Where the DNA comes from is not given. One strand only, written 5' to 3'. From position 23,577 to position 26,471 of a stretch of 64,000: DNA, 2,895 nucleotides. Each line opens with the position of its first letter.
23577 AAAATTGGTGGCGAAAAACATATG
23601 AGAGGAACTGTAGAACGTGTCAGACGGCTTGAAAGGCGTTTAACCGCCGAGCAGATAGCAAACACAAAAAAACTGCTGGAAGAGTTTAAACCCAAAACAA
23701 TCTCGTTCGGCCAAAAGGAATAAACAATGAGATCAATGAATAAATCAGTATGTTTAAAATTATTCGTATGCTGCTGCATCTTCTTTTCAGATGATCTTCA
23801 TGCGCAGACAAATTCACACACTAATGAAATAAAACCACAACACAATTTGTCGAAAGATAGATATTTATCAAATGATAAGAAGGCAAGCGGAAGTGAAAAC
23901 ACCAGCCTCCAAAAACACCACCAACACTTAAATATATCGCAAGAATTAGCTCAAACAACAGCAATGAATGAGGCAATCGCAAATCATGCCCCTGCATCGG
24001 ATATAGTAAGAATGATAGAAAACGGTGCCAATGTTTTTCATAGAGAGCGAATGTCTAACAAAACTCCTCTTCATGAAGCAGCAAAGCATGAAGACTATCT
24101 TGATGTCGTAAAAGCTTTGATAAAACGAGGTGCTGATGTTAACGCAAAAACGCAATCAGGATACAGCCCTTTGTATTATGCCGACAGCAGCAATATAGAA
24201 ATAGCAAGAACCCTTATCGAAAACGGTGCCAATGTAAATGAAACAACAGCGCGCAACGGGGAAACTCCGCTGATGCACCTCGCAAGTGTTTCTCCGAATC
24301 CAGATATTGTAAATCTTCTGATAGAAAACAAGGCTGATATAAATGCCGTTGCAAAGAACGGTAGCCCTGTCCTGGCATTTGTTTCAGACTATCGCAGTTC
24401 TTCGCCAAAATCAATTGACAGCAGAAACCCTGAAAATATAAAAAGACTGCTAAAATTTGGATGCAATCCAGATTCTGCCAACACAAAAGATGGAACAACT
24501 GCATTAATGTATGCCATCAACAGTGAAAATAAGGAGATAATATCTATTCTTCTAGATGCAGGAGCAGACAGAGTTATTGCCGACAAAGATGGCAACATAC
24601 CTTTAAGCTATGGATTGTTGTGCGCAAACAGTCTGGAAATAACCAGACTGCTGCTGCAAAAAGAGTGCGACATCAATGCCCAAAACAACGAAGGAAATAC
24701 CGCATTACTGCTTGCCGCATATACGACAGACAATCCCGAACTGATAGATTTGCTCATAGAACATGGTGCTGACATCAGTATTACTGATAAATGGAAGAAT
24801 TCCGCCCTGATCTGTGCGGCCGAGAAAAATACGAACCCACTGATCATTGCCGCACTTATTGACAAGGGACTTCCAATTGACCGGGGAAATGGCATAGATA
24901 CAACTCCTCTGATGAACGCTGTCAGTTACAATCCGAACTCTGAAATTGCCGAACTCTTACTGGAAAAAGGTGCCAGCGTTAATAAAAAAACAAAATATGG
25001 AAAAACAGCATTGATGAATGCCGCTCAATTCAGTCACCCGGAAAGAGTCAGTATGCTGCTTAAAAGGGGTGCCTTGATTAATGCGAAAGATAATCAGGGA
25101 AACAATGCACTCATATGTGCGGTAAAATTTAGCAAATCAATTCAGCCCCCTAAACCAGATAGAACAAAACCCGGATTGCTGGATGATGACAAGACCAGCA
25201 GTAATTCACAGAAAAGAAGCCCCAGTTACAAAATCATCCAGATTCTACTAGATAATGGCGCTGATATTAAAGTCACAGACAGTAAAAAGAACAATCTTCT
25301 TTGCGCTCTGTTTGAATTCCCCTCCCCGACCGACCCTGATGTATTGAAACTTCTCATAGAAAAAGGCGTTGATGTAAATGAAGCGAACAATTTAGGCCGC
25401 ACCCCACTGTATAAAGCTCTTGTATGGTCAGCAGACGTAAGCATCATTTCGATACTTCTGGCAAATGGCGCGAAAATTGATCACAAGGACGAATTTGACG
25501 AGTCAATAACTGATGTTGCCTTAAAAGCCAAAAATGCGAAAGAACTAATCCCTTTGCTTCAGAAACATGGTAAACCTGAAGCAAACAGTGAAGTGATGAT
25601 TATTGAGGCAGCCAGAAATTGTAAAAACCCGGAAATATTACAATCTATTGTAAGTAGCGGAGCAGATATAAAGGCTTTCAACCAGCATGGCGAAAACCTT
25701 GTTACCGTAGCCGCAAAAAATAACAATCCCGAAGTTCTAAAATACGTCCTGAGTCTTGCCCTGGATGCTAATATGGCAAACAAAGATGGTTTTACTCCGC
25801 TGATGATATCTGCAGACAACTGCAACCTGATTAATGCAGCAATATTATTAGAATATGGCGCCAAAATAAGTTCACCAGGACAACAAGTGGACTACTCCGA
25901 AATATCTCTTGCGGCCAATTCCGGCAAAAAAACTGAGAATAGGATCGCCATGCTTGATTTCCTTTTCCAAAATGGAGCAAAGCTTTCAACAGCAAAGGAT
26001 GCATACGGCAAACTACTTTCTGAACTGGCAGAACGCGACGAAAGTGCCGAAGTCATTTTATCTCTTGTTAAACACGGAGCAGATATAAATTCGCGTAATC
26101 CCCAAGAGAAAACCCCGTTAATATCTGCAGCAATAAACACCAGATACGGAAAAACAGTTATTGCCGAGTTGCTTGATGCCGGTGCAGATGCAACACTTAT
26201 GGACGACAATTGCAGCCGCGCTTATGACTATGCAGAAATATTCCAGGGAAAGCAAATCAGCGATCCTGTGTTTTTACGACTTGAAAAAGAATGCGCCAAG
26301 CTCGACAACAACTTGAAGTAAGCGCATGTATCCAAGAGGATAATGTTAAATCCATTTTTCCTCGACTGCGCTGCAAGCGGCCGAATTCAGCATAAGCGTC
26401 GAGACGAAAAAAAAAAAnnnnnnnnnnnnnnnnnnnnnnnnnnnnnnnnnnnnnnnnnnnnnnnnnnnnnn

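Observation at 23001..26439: Sel1 + ankyrin gene pair bounded by a 24-bp direct repeat that duplicates the 3-prime end of the VOC gene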

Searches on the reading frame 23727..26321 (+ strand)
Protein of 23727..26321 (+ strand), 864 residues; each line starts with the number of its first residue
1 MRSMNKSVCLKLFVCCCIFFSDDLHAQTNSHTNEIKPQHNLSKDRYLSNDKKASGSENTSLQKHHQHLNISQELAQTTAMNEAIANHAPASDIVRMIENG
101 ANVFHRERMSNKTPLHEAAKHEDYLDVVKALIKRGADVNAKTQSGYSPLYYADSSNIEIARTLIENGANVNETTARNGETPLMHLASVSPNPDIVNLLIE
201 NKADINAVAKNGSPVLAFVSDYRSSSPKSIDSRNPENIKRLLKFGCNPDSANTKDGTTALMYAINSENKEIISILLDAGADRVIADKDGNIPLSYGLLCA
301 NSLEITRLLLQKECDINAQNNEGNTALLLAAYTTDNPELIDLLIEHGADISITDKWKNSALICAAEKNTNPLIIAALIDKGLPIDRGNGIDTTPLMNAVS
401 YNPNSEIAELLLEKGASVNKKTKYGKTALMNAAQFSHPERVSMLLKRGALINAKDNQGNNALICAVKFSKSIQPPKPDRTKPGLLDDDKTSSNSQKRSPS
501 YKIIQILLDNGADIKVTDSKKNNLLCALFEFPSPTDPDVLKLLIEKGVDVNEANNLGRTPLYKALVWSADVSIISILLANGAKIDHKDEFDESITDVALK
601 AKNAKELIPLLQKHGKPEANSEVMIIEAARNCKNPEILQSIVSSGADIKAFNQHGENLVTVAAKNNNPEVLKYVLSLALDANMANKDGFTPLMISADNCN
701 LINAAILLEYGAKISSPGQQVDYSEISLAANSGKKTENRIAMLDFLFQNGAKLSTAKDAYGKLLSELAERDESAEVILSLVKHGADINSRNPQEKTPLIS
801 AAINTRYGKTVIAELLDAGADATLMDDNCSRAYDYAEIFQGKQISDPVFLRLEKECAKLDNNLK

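Call 6: search_protein_families(library=pfam, proteins=[window:23727-26321:+], max_evalue=0.01)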
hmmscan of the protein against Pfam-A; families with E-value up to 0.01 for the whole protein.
window:23727-26321:+ (864 aa): 9 families
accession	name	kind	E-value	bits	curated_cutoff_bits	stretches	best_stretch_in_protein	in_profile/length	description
PF12796.13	Ank_2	-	1.3e-84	279.3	27.3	9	115-207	1-88/90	Ankyrin repeats (3 copies)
PF00023.36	Ank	-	1.2e-76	248.6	21.1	7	112-142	3-32/33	Ankyrin repeat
PF13637.12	Ank_4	-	5.6e-73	239.7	22.7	8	536-578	9-50/50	Ankyrin repeats (many copies)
PF13606.12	Ank_3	-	1.5e-49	159.9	22.3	2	111-140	2-30/30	Ankyrin repeat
PF13857.12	Ank_5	-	1.3e-46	156.5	27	5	411-463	1-54/56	Ankyrin repeats (many copies)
PF23745.1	ANK_LRRK2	-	6.9e-17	62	27.5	0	400-467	39-102/130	LRRK2 ANK repeat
PF00077.25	RVP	-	0.00072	20.3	20.7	0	794-828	2-32/101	Retroviral aspartyl protease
PF03720.21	UDPG_MGDP_dh_C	-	0.00095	20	30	0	492-520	11-39/103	UDP-glucose/GDP-mannose dehydrogenase family, UDP binding domain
PF13653.12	GDPD_2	-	0.0011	19.9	27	0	332-355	5-28/30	Glycerophosphoryl diester phosphodiesterase family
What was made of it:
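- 23727..26321 (+): 864-aa ankyrin-repeat protein with a signal-peptide-like N-terminus, starting 3 nt after the Sel1-like gene (probable operon). Pfam Ank_2 1.3e-84, Ank 1.2e-76 (call 6).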

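Call 41: find_encoding_contigs(protein=window:23727-26321:+, flank=6000, max_places=10)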
Protein window:23727-26321:+ (864 aa): 1 contig read that carries it; 1 place shown.
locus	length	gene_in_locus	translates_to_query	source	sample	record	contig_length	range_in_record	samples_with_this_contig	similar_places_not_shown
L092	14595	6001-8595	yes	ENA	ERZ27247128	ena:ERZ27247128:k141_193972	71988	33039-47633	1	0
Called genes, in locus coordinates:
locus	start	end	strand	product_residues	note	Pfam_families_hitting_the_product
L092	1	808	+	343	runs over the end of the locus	PF04055:Radical_SAM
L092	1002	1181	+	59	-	PF12441:CopG_antitoxin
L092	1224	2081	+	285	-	-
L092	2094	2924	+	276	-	PF19420:DDAH_eukar, PF02274:ADI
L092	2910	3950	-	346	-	-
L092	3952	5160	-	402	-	-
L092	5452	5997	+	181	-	-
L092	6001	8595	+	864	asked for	PF12796:Ank_2 (weak), PF00023:Ank, PF12796:Ank_2, PF12796:Ank_2, PF12796:Ank_2, PF12796:Ank_2, PF12796:Ank_2, PF12796:Ank_2, +9 more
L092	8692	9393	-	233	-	PF00903:Glyoxalase, PF13669:Glyoxalase_4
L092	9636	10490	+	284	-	-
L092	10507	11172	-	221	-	-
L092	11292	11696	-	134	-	-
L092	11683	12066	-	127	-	-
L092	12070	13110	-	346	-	PF00437:T2SSE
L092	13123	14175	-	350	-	PF00437:T2SSE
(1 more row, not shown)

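Call 76: find_related_loci(query=window:23727-26321:+, collection=viral_contigs, flank=5000)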
Query window:23727-26321:+ (864 aa) in viral_contigs; peptide patterns used: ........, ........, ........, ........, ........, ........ (x = any residue, [..] = any of these).
25 stretches matched a pattern; 3 encode a relative of the query (tblastn E <= 1e-3); 3 distinct loci.
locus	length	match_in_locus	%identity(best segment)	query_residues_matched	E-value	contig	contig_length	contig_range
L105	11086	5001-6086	32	93-830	7e-29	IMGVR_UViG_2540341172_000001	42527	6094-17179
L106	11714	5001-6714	22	59-821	1e-10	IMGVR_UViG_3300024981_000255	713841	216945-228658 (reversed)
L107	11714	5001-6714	22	59-821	1e-10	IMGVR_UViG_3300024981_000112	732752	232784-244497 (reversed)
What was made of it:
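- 23727..26321 (+): Only generic 22-32% ankyrin matches in viral contigs (call 76).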
